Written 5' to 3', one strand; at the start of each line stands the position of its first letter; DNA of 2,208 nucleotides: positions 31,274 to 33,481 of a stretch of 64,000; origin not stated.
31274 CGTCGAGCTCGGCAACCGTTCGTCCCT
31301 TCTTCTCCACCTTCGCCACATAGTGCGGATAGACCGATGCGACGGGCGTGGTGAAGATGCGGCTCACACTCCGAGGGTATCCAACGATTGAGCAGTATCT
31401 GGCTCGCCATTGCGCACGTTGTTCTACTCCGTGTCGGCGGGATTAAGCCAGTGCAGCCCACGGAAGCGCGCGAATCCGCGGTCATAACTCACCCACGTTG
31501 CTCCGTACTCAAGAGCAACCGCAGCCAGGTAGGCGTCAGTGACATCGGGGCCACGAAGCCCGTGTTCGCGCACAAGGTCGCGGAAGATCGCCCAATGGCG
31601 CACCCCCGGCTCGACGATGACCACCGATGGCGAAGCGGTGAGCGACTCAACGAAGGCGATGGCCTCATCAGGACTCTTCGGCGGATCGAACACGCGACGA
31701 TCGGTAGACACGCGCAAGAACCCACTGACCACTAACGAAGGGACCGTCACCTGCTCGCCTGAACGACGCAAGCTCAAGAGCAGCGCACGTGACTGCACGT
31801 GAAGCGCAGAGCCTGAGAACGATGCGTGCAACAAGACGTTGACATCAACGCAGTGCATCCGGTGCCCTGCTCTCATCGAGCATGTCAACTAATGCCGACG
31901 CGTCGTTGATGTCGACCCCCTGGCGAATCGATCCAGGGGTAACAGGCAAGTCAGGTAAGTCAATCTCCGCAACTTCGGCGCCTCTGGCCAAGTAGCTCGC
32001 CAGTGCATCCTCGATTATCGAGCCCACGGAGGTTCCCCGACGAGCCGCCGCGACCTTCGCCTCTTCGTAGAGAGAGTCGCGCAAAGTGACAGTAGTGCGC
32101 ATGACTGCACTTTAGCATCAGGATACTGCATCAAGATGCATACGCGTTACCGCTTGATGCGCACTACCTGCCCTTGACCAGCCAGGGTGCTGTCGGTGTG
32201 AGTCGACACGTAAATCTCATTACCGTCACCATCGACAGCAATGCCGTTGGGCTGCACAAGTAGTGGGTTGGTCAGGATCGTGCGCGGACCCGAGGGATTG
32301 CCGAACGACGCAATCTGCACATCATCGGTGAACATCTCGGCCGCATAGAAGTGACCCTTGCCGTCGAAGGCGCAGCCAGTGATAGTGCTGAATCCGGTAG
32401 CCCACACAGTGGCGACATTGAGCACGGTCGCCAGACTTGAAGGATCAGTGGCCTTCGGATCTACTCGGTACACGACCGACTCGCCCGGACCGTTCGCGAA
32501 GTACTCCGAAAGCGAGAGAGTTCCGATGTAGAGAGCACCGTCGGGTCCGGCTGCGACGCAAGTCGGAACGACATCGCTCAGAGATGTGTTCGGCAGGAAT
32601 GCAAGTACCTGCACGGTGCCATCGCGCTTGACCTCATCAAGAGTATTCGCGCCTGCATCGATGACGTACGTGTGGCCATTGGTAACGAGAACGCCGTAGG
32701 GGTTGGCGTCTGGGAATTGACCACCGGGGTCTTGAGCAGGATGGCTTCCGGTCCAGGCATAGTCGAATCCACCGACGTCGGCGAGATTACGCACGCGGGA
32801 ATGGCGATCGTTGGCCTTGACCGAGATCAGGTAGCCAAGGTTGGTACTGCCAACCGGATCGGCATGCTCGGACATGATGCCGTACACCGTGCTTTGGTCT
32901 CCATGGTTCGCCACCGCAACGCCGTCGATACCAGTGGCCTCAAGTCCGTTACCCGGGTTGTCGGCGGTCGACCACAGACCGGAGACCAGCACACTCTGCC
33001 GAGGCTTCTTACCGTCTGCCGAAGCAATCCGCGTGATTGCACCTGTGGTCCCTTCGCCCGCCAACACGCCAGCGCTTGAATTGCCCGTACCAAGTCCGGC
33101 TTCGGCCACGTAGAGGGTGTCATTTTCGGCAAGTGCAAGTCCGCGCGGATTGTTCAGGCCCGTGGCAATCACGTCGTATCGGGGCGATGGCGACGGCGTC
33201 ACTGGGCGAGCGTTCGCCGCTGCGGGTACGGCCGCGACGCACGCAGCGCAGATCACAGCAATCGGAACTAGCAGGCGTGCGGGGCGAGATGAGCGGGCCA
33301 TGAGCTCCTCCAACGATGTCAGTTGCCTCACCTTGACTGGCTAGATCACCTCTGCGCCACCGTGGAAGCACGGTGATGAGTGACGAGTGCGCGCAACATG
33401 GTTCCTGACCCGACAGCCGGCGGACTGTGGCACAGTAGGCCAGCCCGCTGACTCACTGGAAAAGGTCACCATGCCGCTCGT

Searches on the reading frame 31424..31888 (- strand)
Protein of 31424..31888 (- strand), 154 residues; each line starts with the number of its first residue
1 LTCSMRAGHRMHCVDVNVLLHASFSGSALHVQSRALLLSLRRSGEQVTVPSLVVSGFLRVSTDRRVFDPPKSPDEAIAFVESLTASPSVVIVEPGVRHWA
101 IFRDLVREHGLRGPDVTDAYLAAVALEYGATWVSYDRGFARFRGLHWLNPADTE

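Call 17: search_protein_families(library=pfam, proteins=[window:31424-31888:-], max_evalue=0.001)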
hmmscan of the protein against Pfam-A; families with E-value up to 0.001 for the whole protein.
window:31424-31888:- (154 aa): 1 family
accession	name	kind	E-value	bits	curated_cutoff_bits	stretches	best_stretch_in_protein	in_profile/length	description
PF01850.27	PIN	-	7.4e-17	62.5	23.6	1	13-143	2-118/120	PIN domain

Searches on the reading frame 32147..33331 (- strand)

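Call 17: search_protein_families(library=pfam, proteins=[window:32147-33331:-], max_evalue=0.001)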
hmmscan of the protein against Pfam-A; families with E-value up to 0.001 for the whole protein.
window:32147-33331:- (394 aa): 3 families
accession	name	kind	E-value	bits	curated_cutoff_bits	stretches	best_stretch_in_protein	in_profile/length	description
PF01436.27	NHL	-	2.8e-05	24.3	20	0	359-376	2-18/28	NHL repeat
PF06739.17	SBBP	-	0.00011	22.5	20.5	1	359-381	13-34/38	Beta-propeller repeat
PF08450.18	SGL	-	0.00052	20.1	26.3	0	236-377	68-201/246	SMP-30/Gluconolactonase/LRE-like region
